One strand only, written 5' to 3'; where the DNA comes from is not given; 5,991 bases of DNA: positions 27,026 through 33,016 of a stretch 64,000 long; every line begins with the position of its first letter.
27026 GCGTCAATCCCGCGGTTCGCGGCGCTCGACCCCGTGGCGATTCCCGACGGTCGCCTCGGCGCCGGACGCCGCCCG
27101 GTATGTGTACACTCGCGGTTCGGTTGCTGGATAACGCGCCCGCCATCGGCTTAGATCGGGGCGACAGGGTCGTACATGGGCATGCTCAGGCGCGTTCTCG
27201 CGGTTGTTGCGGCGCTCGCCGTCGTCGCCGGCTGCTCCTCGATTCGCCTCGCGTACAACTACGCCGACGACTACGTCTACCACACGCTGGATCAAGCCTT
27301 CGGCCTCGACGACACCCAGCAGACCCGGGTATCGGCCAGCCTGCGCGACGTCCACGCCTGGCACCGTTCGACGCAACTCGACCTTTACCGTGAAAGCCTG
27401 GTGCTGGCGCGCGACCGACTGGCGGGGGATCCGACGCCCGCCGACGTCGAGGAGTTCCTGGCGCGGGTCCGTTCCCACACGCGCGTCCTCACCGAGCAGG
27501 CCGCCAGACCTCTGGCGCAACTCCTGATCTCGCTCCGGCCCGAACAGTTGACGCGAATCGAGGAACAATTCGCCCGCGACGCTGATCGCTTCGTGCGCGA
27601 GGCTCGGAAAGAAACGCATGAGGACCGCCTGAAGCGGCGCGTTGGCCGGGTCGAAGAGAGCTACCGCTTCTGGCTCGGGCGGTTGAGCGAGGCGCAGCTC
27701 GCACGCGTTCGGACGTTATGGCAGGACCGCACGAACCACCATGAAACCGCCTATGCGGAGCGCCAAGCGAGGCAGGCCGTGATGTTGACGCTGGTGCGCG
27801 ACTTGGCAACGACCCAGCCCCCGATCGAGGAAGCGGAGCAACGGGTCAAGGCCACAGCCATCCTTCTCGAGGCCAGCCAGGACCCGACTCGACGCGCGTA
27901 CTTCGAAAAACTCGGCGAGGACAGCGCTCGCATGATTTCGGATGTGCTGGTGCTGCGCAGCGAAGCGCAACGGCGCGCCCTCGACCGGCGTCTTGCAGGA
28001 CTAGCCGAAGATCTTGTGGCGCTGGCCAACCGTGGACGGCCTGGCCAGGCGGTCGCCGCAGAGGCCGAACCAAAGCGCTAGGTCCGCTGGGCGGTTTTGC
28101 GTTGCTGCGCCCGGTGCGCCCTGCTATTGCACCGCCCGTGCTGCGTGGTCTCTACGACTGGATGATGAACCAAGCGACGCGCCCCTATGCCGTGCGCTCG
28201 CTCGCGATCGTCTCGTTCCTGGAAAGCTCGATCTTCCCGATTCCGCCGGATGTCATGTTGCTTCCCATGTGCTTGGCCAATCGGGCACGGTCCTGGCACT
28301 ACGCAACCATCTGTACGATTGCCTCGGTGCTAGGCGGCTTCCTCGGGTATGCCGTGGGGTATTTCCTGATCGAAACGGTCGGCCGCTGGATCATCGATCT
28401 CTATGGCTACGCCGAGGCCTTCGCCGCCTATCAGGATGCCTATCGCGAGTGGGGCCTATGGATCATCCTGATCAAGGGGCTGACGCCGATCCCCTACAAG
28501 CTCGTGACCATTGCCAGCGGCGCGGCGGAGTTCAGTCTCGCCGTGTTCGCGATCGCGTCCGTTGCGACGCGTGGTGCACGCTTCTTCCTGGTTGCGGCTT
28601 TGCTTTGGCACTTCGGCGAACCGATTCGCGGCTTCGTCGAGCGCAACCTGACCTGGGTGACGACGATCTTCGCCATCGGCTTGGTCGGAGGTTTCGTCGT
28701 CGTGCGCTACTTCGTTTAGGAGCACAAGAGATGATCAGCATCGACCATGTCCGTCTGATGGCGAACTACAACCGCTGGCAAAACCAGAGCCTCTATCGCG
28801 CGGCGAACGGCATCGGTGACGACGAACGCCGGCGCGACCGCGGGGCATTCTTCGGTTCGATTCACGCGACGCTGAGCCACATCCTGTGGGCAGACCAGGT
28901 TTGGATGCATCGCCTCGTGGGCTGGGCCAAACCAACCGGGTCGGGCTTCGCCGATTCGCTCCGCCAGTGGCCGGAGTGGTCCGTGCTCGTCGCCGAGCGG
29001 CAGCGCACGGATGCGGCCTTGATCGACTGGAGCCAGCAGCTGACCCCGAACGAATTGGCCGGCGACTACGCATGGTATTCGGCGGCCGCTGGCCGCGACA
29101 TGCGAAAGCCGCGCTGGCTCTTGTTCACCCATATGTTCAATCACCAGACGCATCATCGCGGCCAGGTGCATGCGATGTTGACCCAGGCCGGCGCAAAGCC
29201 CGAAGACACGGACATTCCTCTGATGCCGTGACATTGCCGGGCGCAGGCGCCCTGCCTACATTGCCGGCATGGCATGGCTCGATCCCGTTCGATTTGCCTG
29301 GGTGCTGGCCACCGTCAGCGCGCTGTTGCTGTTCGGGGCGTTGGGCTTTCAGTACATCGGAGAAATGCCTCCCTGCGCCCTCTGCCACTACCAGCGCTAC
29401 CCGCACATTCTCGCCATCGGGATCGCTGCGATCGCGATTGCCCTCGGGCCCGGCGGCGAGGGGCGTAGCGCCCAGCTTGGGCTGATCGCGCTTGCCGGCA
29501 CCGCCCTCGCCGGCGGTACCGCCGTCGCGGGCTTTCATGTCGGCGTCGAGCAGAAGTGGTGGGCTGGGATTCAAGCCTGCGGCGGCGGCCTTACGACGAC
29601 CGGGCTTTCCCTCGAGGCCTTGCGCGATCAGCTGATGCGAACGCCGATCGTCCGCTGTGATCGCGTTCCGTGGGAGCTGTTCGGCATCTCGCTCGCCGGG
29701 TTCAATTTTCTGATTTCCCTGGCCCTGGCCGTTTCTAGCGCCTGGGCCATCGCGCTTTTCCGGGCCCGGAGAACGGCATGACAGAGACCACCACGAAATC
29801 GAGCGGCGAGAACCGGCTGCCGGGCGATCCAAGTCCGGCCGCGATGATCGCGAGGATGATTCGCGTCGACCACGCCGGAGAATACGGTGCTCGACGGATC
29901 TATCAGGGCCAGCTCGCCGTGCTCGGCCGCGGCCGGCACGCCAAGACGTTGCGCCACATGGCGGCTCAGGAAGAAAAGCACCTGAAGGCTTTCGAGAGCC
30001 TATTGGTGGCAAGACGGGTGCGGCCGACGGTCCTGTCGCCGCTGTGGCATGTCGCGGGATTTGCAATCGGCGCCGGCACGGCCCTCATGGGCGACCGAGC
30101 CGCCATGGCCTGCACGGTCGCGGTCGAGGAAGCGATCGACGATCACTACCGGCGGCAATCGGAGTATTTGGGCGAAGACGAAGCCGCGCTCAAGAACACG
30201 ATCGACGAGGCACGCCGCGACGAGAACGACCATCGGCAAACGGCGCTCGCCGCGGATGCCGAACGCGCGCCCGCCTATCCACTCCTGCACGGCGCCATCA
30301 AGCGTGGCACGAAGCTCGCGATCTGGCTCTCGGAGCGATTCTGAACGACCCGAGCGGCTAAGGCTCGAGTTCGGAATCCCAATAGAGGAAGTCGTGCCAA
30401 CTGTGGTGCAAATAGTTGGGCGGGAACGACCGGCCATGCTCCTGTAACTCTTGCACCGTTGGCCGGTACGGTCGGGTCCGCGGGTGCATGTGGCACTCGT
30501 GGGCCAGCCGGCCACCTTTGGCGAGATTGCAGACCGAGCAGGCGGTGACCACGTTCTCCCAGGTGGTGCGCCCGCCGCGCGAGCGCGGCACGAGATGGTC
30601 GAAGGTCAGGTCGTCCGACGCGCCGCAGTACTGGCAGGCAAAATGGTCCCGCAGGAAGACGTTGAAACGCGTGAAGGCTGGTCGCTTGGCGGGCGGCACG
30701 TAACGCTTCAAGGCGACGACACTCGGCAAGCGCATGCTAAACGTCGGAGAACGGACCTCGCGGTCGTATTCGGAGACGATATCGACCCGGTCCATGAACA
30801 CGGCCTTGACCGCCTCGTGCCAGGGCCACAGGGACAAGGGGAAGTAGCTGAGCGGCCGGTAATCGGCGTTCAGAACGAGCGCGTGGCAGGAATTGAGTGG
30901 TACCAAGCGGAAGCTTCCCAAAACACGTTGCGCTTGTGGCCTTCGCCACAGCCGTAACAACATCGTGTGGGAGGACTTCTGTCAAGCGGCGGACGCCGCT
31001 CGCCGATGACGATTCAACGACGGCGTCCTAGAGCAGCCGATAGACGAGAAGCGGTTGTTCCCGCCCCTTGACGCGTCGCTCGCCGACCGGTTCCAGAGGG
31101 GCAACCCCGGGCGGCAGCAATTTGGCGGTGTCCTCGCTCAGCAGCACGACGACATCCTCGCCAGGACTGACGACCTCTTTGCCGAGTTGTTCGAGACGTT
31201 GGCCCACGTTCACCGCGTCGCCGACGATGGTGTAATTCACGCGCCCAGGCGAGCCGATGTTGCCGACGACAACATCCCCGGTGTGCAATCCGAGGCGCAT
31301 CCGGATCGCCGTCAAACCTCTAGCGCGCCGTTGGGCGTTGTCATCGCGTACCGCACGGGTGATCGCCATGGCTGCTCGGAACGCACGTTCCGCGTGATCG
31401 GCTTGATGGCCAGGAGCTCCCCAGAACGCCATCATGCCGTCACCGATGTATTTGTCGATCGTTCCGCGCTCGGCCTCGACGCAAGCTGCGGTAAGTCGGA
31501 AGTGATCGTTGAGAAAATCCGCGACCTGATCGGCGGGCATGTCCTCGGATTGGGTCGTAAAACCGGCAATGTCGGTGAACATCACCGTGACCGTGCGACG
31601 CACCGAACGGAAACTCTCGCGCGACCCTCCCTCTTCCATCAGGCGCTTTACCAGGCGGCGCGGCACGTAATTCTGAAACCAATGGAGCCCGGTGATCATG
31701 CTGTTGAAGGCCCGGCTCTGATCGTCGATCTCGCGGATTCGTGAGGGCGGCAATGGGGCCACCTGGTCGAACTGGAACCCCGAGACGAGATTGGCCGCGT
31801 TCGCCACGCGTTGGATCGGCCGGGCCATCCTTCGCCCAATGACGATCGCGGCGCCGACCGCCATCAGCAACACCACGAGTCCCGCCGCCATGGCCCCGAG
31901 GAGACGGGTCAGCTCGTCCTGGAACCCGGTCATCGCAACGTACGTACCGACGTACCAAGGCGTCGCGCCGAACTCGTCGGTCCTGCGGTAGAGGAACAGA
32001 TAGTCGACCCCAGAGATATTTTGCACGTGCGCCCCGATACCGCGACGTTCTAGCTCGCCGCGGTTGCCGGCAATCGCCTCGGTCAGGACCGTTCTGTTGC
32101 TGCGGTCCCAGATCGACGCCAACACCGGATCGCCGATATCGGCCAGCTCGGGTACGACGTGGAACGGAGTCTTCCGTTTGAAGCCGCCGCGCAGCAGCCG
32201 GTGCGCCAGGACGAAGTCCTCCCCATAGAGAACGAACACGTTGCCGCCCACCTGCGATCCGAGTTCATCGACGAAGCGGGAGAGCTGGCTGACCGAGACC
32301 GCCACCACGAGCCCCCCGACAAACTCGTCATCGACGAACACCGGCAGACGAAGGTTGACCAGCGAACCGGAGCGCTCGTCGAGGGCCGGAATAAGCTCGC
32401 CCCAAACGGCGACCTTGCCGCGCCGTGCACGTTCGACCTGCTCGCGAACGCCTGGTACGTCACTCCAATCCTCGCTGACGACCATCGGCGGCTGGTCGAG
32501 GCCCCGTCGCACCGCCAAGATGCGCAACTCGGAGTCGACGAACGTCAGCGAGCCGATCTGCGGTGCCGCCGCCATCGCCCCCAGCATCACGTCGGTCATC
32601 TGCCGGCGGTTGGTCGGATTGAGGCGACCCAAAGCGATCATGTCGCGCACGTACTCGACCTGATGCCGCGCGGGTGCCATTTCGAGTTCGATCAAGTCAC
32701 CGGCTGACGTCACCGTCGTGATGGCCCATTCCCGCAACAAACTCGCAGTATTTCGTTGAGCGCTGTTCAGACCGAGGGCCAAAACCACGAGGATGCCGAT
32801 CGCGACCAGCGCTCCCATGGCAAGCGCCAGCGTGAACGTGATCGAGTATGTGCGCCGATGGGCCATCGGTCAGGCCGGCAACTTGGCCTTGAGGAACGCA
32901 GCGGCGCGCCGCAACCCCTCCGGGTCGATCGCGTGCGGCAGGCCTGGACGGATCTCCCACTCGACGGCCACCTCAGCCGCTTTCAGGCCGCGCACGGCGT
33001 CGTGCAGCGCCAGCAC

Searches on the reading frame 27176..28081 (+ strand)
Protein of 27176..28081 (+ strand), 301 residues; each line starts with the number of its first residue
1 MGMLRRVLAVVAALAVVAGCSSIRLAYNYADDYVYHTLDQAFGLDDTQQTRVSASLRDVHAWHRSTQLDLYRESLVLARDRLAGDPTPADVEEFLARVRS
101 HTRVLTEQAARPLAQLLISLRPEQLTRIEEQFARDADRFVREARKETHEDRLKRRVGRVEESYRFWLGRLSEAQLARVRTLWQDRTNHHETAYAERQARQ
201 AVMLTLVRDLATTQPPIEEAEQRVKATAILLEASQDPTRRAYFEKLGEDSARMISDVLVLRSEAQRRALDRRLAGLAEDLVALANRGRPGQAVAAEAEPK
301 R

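Call 7: search_protein_families(library=pfam, proteins=[window:27176-28081:+], max_evalue=0.00001)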
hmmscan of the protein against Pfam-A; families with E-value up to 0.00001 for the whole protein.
window:27176-28081:+ (301 aa): 1 family
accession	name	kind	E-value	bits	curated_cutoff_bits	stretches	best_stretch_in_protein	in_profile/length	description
PF19795.4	DUF6279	-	2.1e-14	54.4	27.7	1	44-210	5-171/195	Family of unknown function (DUF6279)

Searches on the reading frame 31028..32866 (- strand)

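Call 44: search_protein_families(library=pfam, proteins=[window:31028-32866:-], max_evalue=1e-8)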
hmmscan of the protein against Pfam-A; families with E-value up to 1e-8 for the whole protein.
window:31028-32866:- (612 aa): 1 family
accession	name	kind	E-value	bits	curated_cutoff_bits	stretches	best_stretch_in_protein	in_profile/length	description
PF00211.25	Guanylate_cyc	-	2.4e-23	83.1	21.9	1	425-604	8-175/183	Adenylate and Guanylate cyclase catalytic domain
